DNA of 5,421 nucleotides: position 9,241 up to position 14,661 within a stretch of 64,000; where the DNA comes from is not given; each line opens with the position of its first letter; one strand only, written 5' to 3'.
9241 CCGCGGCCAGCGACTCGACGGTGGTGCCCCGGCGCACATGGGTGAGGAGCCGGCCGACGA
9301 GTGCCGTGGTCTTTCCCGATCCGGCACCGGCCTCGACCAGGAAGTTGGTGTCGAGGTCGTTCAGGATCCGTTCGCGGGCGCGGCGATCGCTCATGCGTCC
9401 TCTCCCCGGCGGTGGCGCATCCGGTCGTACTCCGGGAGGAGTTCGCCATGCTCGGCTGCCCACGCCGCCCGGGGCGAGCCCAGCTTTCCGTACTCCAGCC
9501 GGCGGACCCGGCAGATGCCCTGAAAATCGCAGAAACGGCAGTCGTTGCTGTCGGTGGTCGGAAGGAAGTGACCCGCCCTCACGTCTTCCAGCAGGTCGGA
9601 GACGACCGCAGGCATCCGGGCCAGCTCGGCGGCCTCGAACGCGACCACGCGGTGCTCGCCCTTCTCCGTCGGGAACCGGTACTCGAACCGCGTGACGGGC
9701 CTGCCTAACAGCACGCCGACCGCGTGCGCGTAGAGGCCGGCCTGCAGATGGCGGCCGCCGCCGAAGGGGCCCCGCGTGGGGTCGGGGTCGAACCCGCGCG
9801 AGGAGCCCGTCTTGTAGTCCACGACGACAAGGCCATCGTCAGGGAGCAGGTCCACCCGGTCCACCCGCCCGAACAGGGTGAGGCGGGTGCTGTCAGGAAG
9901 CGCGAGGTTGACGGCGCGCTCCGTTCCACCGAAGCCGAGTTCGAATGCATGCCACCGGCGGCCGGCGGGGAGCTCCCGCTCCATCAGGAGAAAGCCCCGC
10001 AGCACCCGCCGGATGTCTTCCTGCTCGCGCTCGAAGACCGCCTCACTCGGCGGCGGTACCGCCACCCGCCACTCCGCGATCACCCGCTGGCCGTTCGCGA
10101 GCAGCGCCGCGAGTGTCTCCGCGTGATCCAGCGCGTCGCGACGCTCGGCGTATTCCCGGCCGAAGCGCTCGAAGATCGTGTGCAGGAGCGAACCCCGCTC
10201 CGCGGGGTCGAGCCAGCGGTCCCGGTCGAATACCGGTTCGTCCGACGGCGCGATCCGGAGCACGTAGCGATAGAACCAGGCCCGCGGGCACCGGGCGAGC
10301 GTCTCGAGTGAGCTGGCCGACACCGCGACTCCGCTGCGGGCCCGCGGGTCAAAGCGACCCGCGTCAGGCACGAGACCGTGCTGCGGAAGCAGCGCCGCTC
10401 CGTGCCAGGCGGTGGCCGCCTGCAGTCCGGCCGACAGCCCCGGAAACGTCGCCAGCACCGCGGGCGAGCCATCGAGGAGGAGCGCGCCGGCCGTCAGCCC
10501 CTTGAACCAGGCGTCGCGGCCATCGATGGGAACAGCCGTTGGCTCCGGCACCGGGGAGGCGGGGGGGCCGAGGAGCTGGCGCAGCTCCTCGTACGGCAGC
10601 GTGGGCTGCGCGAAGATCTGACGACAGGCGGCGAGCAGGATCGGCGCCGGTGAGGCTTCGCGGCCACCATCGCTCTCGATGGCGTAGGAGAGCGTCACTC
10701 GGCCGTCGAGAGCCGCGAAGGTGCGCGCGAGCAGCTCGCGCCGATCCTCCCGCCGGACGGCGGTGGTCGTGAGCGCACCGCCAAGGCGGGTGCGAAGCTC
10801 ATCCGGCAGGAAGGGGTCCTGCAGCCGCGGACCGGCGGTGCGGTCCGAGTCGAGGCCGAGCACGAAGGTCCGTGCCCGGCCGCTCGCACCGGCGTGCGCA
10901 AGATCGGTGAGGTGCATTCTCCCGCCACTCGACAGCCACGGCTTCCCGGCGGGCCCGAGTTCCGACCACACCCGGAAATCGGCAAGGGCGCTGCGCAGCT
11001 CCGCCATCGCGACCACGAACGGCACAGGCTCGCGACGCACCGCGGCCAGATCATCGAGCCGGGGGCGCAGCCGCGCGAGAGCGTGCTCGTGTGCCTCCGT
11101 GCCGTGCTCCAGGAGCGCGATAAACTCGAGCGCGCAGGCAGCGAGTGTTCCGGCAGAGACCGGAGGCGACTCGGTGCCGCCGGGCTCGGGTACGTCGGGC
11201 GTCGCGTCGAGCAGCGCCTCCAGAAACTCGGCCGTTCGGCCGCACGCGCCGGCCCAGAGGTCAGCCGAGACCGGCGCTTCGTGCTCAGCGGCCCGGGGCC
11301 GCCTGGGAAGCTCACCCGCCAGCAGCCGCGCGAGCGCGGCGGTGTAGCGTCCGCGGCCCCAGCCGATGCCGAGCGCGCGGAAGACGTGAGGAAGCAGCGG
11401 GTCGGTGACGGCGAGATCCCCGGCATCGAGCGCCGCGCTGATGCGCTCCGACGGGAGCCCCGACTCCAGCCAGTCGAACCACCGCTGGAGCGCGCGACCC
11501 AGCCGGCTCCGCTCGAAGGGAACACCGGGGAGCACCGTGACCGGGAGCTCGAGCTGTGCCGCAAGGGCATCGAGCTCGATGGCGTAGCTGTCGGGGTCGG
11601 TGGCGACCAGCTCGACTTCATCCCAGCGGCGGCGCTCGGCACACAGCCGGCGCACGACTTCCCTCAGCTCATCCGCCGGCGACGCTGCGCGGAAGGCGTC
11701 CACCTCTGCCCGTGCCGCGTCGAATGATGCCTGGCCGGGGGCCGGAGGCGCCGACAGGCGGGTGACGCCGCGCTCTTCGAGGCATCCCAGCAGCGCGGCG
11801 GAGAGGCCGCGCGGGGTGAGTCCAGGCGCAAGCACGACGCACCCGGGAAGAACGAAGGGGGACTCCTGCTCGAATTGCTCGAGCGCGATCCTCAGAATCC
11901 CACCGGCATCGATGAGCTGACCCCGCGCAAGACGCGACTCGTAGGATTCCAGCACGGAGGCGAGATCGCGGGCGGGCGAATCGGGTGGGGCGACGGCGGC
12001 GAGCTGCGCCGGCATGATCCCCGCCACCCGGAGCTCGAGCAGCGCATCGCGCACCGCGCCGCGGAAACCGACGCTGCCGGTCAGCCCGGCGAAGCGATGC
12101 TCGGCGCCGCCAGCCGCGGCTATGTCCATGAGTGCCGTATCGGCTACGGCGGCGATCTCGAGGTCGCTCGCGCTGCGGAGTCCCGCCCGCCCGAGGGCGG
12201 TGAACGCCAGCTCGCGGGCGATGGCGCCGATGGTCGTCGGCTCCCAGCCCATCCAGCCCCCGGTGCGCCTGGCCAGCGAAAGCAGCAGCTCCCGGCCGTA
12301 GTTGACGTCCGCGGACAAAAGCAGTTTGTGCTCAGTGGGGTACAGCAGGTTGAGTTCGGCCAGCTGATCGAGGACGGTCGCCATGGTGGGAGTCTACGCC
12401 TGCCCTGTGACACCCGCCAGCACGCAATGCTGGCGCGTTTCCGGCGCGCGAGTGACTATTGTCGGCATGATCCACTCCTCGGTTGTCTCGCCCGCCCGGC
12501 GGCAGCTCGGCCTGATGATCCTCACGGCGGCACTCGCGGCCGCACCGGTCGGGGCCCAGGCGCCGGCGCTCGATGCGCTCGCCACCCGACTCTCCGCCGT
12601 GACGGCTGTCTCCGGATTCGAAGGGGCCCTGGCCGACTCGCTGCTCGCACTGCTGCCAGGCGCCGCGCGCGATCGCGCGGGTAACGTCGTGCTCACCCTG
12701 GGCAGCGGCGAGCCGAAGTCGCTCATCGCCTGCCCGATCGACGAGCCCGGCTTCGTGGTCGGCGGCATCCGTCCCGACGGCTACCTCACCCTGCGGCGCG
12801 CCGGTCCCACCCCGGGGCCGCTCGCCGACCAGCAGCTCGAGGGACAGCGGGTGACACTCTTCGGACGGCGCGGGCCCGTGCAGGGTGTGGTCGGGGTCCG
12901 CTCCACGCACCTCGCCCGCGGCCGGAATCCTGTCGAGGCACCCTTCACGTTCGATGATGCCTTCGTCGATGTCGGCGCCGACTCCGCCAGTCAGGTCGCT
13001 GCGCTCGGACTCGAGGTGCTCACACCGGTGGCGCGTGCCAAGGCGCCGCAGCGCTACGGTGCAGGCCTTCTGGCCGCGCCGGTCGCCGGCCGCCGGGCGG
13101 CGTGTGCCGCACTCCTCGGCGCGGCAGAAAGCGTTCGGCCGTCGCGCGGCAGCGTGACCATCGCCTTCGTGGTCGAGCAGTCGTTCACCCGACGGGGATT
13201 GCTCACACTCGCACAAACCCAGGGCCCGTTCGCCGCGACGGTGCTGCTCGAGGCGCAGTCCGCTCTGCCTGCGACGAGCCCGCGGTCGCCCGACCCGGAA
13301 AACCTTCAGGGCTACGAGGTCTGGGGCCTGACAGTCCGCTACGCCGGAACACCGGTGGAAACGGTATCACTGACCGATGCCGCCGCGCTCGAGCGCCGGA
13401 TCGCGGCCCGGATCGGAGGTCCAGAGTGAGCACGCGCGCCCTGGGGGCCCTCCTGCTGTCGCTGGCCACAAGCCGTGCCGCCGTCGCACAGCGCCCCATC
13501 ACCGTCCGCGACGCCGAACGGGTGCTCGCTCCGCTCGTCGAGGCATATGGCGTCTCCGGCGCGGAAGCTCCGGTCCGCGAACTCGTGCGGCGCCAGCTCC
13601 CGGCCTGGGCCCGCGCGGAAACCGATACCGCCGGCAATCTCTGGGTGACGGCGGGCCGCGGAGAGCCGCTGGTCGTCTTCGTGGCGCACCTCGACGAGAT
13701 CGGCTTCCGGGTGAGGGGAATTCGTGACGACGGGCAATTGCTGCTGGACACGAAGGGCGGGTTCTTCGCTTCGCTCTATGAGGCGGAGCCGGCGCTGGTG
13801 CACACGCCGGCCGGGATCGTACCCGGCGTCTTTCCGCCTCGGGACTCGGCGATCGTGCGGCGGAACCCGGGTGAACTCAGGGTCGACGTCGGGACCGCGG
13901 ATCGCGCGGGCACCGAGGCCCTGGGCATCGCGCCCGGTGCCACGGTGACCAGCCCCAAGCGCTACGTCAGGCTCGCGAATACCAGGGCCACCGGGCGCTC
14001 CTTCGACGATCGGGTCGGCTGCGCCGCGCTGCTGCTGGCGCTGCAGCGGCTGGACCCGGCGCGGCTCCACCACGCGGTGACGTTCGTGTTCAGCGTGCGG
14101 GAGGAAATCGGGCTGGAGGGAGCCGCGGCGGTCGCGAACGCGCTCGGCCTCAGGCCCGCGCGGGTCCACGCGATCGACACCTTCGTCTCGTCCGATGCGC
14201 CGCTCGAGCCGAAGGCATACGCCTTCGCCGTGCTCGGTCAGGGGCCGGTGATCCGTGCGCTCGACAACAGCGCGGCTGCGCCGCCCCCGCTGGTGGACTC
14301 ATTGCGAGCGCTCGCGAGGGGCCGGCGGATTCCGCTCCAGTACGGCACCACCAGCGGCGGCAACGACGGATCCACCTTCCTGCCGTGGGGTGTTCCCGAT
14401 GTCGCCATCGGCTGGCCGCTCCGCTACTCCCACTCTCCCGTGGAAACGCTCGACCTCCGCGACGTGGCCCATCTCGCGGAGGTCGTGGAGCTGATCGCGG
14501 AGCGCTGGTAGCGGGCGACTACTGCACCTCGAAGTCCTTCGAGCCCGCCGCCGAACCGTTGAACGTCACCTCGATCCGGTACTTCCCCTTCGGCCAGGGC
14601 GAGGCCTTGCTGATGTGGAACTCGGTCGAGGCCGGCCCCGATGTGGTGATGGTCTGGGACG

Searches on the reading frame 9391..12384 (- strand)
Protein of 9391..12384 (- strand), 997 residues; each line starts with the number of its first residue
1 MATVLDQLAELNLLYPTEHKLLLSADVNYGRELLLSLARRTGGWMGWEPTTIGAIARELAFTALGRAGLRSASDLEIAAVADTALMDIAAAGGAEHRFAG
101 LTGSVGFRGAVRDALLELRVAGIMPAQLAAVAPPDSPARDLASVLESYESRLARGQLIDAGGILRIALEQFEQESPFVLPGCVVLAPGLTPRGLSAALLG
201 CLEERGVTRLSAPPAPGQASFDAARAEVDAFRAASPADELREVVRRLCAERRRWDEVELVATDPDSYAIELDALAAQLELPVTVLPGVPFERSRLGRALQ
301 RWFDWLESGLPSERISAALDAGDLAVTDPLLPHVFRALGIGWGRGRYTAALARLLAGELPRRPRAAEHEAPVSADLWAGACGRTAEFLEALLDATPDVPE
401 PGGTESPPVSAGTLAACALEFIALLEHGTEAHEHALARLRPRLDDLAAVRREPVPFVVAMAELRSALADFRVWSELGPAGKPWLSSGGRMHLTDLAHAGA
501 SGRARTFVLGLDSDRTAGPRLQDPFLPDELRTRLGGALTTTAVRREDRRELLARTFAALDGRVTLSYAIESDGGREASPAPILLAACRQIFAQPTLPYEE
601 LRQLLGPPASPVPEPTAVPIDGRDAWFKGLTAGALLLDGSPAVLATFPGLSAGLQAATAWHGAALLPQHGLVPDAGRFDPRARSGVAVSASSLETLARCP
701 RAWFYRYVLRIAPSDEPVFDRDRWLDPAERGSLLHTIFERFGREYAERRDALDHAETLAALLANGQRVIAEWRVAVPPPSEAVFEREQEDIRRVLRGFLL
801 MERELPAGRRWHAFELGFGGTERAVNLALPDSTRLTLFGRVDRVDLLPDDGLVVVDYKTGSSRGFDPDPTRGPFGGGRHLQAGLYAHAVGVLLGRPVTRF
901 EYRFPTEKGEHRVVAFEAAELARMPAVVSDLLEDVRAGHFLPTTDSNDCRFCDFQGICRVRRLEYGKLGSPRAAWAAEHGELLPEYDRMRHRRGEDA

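Call 77: search_protein_families(library=pfam, proteins=[window:9391-12384:-], max_evalue=0.00001)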
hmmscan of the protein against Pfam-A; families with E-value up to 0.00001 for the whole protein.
window:9391-12384:- (997 aa): 1 family
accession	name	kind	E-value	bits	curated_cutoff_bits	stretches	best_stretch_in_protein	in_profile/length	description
PF12705.13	PDDEXK_1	-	3.7e-39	135.6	22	1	688-959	2-247/247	PD-(D/E)XK nuclease superfamily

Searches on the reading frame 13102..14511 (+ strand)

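Call 77: search_protein_families(library=pfam, proteins=[window:13102-14511:+], max_evalue=0.00001)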
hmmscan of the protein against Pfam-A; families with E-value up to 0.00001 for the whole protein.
window:13102-14511:+ (469 aa): 3 families
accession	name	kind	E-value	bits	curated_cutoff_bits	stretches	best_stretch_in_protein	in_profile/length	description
PF05343.19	Peptidase_M42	-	4.6e-58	197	23.2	1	178-459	1-290/292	M42 glutamyl aminopeptidase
PF01546.33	Peptidase_M20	-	4.1e-10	40.4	24.6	1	295-467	27-205/206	Peptidase family M20/M25/M40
PF04389.22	Peptidase_M28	-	4.6e-08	33.4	21.3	0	302-466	32-190/193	Peptidase family M28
